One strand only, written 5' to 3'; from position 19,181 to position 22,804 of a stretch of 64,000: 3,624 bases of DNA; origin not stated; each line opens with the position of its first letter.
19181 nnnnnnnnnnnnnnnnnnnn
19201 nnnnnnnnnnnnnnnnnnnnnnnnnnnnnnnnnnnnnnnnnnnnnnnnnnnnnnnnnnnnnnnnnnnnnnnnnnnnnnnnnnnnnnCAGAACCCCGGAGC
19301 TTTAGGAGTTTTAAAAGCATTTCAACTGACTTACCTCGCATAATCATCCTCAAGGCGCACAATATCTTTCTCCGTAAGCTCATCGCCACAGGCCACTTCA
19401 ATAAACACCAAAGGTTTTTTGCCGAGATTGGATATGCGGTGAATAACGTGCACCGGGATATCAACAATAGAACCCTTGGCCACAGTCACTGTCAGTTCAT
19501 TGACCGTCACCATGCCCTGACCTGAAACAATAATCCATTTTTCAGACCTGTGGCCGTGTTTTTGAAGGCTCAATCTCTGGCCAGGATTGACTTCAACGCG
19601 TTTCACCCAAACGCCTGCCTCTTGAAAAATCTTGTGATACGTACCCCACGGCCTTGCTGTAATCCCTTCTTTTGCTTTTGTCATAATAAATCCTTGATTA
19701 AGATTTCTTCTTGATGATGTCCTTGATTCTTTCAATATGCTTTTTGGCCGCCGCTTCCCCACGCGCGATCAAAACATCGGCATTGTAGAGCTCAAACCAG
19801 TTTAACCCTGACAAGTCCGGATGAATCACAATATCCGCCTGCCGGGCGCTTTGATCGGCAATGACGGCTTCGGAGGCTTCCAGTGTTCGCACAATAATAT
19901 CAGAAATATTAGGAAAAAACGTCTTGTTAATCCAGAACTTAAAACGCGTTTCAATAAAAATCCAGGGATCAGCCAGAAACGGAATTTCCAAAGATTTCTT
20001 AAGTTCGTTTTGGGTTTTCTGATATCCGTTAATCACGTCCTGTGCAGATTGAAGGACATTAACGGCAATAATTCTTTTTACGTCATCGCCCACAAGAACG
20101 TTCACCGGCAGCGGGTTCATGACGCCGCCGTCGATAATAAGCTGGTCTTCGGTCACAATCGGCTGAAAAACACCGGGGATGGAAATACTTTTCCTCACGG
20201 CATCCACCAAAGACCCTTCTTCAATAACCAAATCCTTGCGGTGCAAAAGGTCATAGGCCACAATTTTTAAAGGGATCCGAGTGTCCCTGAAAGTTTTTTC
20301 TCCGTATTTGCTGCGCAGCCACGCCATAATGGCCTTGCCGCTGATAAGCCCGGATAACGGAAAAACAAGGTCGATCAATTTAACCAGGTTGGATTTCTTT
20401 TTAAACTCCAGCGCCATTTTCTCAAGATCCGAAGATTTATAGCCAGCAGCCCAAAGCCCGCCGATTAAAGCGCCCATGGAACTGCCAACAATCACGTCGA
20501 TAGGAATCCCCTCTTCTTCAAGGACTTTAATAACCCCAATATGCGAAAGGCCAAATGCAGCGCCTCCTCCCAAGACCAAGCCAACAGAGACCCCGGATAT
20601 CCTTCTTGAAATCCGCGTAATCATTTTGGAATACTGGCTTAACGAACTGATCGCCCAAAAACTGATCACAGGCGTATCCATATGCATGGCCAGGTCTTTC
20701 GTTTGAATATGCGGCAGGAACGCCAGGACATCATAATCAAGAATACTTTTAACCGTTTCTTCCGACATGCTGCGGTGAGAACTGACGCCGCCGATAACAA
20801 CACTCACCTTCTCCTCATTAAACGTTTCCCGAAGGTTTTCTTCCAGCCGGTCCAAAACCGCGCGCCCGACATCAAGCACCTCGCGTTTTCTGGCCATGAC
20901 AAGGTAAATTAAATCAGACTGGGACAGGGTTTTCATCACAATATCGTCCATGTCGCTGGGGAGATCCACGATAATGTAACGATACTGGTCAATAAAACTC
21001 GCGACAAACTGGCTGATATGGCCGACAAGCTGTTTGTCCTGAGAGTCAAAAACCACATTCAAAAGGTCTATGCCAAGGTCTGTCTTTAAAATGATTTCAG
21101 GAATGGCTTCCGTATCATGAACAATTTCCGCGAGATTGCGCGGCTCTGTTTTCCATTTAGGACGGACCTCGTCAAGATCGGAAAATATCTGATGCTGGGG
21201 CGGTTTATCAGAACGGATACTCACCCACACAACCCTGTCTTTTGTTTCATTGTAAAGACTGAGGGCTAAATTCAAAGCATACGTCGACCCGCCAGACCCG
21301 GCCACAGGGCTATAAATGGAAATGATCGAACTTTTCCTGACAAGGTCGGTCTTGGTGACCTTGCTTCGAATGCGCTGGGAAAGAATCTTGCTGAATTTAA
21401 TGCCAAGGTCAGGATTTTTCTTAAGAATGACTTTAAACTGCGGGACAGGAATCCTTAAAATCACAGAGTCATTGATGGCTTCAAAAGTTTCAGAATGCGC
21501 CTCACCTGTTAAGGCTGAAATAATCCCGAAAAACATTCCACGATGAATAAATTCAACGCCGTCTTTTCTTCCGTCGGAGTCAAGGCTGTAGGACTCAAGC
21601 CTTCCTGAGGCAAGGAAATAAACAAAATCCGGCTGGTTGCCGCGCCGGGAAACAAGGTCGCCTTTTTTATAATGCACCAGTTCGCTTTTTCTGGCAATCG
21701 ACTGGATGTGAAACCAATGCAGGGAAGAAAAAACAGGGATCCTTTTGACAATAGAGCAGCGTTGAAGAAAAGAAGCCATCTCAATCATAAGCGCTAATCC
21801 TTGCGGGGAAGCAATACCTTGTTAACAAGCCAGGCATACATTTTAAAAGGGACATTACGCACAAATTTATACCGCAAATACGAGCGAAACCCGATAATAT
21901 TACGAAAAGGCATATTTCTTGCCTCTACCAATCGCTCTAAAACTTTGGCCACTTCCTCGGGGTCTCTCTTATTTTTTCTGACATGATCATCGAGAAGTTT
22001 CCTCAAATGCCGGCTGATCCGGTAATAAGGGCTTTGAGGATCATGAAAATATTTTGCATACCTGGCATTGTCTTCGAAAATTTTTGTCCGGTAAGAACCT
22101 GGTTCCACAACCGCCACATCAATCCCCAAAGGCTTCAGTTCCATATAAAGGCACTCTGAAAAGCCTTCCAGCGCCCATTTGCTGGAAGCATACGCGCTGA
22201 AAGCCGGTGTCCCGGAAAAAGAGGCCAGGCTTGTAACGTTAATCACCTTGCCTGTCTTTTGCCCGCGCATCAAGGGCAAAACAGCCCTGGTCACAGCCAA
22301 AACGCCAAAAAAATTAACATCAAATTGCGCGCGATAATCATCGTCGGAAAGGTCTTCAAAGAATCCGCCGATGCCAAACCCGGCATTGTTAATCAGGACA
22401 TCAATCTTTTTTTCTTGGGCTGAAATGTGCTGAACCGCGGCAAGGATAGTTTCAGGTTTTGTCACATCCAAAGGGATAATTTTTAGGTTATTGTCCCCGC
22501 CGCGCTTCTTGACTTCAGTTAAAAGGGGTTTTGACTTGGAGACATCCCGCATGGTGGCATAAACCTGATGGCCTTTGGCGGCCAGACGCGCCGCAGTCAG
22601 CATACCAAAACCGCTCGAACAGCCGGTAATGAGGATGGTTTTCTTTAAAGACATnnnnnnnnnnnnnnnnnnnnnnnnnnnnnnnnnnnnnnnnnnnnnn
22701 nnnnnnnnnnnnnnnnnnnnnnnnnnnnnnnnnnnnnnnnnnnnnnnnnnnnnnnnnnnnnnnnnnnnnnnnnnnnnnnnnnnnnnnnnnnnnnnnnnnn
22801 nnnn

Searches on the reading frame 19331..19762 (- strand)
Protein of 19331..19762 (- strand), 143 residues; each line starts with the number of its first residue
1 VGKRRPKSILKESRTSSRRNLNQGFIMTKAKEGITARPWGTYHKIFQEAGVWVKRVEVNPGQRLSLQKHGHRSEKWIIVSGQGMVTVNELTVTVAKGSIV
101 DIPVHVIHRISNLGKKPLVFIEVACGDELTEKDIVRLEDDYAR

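Call 10: search_protein_families(library=pfam, proteins=[window:19331-19762:-])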
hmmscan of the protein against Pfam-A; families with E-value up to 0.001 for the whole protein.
window:19331-19762:- (143 aa): 3 families
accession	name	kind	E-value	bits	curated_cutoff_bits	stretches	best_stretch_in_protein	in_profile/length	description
PF01050.24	MannoseP_isomer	-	1.2e-30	106.5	23.6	1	36-139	13-116/116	Mannose-6-phosphate isomerase C-terminal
PF07883.17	Cupin_2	-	1.5e-10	41.1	27.2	1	55-123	2-69/70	Cupin domain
PF14667.12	Polysacc_synt_C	-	0.00028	21.4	28.7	1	69-120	36-95/111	Polysaccharide biosynthesis C-terminal domain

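Call 54: find_homologous_proteins(query=window:19331-19762:-, max_evalue=1e-20)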
Query window:19331-19762:- (143 aa): 499 proteins with E <= 1e-20 among 515 candidates; the best 120 are listed.
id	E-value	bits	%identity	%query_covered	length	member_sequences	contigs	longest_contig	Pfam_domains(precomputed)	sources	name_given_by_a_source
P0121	1.1e-71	257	100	82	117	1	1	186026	PF07883.18,PF01050.25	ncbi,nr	ncbi:MAG: phosphomannose isomerase type II C-terminal cupin domain [Candidatus Omnitrophica bacteriu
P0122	1.0e-55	205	80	83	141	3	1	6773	PF07883.18,PF01050.25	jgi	jgi:mannose-6-phosphate isomerase-like protein (cupin superfamily)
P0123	2.1e-55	204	80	82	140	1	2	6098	PF07883.18,PF01050.25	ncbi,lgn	-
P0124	3.1e-55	204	78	81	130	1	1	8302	PF07883.18,PF01050.25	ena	-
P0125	3.8e-55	203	79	82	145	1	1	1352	PF07883.18,PF01050.25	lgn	-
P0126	5.9e-55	203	81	78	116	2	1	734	PF07883.18,PF01050.25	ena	-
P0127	7.5e-55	202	79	82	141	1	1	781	PF07883.18,PF01050.25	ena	-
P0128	1.4e-54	202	80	80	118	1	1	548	PF07883.18,PF01050.25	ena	-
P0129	1.5e-54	201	81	75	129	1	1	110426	PF07883.18,PF01050.25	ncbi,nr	ncbi:MAG: phosphomannose isomerase type II C-terminal cupin domain [Candidatus Omnitrophica bacteriu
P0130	3.3e-54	200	79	78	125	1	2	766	PF07883.18,PF01050.25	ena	-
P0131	5.0e-54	200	81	80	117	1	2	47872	PF07883.18,PF14667.13,PF01050.25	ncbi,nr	ncbi:MAG: phosphomannose isomerase type II C-terminal cupin domain [Candidatus Omnitrophica bacteriu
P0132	5.0e-54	200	80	80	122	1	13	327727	PF07883.18,PF01050.25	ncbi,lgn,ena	-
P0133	5.8e-54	200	75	82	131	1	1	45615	PF07883.18,PF01050.25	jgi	jgi:mannose-6-phosphate isomerase-like protein (cupin superfamily)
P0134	6.0e-54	200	79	78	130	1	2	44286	PF07883.18,PF01050.25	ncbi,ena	-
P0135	1.1e-53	199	76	80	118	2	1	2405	PF07883.18,PF01050.25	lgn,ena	-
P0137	2.6e-53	197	83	75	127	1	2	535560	PF07883.18,PF01050.25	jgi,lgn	jgi:mannose-6-phosphate isomerase-like protein (cupin superfamily)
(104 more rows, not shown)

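Call 55: find_encoding_contigs(protein=P0137, flank=10000, max_places=4)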
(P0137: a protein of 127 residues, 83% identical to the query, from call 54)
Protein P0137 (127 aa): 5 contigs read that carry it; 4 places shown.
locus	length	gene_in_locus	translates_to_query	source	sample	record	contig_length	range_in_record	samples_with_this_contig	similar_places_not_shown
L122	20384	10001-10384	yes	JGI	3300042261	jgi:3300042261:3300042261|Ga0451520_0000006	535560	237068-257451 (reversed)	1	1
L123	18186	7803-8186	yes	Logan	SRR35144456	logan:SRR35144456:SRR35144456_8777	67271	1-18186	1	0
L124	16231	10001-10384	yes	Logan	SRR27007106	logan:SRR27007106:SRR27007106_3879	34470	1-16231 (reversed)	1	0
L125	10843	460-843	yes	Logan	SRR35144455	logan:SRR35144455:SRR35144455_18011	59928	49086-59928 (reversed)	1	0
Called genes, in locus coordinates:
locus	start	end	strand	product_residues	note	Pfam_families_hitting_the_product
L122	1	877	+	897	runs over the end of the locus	PF00330:Aconitase, PF00694:Aconitase_C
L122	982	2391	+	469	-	PF00330:Aconitase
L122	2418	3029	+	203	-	PF00694:Aconitase_C, PF27512:LeuD (weak), PF27434:LeuD_C (weak)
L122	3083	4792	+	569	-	PF00920:ILVD_EDD_N, PF24877:ILV_EDD_C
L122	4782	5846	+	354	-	PF01264:Chorismate_synt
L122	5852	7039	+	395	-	-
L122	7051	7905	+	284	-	PF00106:adh_short, PF08659:KR, PF13561:adh_short_C2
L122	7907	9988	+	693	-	PF00027:cNMP_binding, PF01734:Patatin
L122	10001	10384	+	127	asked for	PF01050:MannoseP_isomer, PF07883:Cupin_2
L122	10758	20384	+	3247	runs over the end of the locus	PF23409:Beta-prop_EML, PF23414:Beta-prop_EML_2, PF24807:WD40_CDC20-Fz, PF24814:WD40_Prp19, PF24817:WD40_WDHD1_1st, PF25172:Beta-prop_WDR3_2nd, PF25173:Beta-prop_WDR3_1st, PF25174:Beta-prop_THOC3, +50 more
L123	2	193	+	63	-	?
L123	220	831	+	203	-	PF00694:Aconitase_C, PF27512:LeuD (weak), PF27434:LeuD_C (weak)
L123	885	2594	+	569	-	PF00920:ILVD_EDD_N, PF24877:ILV_EDD_C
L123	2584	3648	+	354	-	PF01264:Chorismate_synt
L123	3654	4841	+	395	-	-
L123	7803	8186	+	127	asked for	PF01050:MannoseP_isomer, PF07883:Cupin_2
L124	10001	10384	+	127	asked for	PF01050:MannoseP_isomer, PF07883:Cupin_2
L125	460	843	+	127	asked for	PF01050:MannoseP_isomer, PF07883:Cupin_2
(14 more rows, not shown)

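Call 56: find_encoding_contigs(protein=P0132, flank=10000, max_places=10)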
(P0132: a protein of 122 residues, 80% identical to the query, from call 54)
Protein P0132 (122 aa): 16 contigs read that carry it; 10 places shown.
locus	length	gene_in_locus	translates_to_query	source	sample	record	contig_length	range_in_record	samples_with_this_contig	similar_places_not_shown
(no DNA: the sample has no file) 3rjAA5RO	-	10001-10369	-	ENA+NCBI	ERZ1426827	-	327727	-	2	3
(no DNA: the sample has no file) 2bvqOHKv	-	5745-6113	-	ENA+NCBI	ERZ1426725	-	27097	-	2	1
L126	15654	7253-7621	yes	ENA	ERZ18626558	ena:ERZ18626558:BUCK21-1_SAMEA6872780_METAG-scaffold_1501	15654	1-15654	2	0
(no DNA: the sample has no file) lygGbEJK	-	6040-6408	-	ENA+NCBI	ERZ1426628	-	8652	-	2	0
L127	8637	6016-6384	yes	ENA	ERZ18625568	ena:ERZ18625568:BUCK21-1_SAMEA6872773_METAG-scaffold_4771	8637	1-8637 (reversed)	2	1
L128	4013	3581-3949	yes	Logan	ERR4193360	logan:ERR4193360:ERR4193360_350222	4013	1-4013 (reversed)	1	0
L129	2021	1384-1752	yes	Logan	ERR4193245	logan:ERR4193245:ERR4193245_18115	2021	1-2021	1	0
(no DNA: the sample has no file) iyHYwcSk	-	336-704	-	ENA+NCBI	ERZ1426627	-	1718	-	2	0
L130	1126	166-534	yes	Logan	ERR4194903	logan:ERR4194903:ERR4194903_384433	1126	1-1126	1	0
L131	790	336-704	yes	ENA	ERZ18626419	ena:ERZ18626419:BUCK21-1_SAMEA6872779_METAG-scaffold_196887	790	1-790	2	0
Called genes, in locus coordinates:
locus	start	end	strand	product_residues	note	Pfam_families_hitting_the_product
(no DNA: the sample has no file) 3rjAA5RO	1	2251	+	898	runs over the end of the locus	PF00330:Aconitase, PF00694:Aconitase_C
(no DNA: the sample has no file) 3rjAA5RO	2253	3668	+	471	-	PF00330:Aconitase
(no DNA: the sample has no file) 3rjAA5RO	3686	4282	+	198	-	PF00694:Aconitase_C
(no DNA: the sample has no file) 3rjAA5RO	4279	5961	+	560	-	PF00920:ILVD_EDD_N, PF24877:ILV_EDD_C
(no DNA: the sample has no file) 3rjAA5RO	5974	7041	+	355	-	PF01264:Chorismate_synt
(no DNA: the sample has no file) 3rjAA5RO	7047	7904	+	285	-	PF00106:adh_short, PF08659:KR, PF13561:adh_short_C2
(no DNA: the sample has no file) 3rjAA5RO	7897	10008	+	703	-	PF00027:cNMP_binding, PF01734:Patatin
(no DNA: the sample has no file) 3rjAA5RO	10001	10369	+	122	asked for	PF01050:MannoseP_isomer, PF07883:Cupin_2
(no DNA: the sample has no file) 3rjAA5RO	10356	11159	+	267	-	PF00106:adh_short, PF08659:KR, PF13561:adh_short_C2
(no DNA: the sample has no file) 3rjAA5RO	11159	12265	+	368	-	PF04055:Radical_SAM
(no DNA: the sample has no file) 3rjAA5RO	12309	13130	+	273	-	-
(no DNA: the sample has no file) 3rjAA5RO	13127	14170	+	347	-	PF04055:Radical_SAM, PF13353:Fer4_12 (faint)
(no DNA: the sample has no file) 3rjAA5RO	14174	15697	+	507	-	PF02310:B12-binding, PF04055:Radical_SAM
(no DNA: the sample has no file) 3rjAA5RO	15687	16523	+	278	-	PF00456:Transketolase_N, PF13292:DXP_synthase_N (weak), PF00676:E1_dh, PF09364:XFP_N (weak)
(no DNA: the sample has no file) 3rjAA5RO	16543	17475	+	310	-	PF02779:Transket_pyr, PF02780:Transketolase_C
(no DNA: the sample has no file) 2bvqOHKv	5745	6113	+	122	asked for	PF01050:MannoseP_isomer, PF07883:Cupin_2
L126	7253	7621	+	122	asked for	PF01050:MannoseP_isomer, PF07883:Cupin_2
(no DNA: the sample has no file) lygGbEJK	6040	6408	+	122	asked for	PF01050:MannoseP_isomer, PF07883:Cupin_2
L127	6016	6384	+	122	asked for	PF01050:MannoseP_isomer, PF07883:Cupin_2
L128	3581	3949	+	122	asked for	PF01050:MannoseP_isomer, PF07883:Cupin_2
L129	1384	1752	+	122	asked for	PF01050:MannoseP_isomer, PF07883:Cupin_2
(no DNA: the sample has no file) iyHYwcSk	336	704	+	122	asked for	PF01050:MannoseP_isomer, PF07883:Cupin_2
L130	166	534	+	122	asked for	PF01050:MannoseP_isomer, PF07883:Cupin_2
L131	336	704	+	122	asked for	PF01050:MannoseP_isomer, PF07883:Cupin_2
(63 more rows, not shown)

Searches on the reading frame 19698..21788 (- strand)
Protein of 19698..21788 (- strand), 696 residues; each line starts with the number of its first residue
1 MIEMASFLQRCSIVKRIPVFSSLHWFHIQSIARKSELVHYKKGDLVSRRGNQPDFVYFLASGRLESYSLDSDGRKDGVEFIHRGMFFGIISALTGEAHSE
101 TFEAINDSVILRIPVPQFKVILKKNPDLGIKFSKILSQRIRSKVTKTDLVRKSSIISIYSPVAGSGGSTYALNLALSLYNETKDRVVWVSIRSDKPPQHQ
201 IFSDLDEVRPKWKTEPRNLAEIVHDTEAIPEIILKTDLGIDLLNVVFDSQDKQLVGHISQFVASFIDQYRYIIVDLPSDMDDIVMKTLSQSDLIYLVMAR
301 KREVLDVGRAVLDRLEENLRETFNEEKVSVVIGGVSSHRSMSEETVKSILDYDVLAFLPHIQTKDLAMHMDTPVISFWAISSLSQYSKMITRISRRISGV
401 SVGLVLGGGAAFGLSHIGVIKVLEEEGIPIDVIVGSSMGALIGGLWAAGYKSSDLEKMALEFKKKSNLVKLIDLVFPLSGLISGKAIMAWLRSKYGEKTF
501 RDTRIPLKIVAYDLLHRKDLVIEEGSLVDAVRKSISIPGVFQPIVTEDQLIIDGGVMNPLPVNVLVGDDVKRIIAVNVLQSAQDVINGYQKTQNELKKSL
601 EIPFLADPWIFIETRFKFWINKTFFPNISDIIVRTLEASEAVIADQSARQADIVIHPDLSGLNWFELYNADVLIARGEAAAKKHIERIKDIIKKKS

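Call 10: search_protein_families(library=pfam, proteins=[window:19698-21788:-])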
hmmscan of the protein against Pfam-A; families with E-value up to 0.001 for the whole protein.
window:19698-21788:- (696 aa): 3 families
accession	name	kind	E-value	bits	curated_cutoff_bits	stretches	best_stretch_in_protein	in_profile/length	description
PF01734.28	Patatin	-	2.7e-31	109.7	27.7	1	404-565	1-190/191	Patatin-like phospholipase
PF00027.35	cNMP_binding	-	8.6e-18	64.5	27.5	1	38-125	2-89/89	Cyclic nucleotide-binding domain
PF13614.12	AAA_31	-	0.00064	20.2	27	0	154-298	2-147/177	AAA domain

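Call 31: find_related_loci(query=window:19698-21788:-, collection=genome_contigs, flank=10000)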
Query window:19698-21788:- (696 aa) in genome_contigs; peptide patterns used: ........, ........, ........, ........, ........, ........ (x = any residue, [..] = any of these).
56 stretches matched a pattern; 4 encode a relative of the query (tblastn E <= 1e-3); 4 distinct loci.
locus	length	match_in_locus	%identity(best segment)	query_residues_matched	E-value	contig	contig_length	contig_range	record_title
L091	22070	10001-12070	69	1-691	0e+0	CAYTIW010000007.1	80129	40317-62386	MAG TPA_asm: uncultured Planctomycetales bacterium isolate binchicken_co115_236 genome assembly, contig: NODE_581_length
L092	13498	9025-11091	68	1-689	0e+0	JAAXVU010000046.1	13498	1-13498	MAG: Candidatus Omnitrophota bacterium isolate W9_Combined_metabat1_094 W9_Combined_metabat1_094_NODE_2476, whole genome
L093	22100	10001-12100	63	1-695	0e+0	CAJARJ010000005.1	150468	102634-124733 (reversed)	MAG: Candidatus Omnitrophica bacterium isolate Loc090907-6m_bin-269 genome assembly, contig: bin-269:05/22, whole genome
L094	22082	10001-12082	66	1-695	0e+0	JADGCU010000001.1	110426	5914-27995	MAG: Candidatus Omnitrophota bacterium isolate nXXbin4 nXX_bin4_NODE_10_length_110426_cov_7.878501, whole genome shotgun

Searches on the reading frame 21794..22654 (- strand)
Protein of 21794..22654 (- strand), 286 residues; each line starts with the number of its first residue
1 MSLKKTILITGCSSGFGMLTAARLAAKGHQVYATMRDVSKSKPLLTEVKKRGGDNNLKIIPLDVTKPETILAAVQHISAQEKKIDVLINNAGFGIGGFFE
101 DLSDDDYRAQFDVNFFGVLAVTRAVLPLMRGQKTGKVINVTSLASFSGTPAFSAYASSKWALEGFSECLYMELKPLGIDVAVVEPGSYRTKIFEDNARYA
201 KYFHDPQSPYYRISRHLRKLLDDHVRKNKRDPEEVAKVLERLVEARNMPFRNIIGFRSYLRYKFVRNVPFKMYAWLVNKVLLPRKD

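Call 53: search_protein_families(library=pfam, max_evalue=0.000001, proteins=[window:21794-22654:-])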
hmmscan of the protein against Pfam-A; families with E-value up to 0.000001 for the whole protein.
window:21794-22654:- (286 aa): 3 families
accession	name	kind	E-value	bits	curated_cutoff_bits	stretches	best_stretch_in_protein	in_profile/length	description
PF00106.31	adh_short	-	5.9e-52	176.4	26.6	1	5-195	1-189/195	short chain dehydrogenase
PF13561.12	adh_short_C2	-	1.8e-34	119.8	27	1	13-198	3-186/236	Enoyl-(Acyl carrier protein) reductase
PF08659.16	KR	-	7.9e-13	49.1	22.6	1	6-167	2-161/180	KR domain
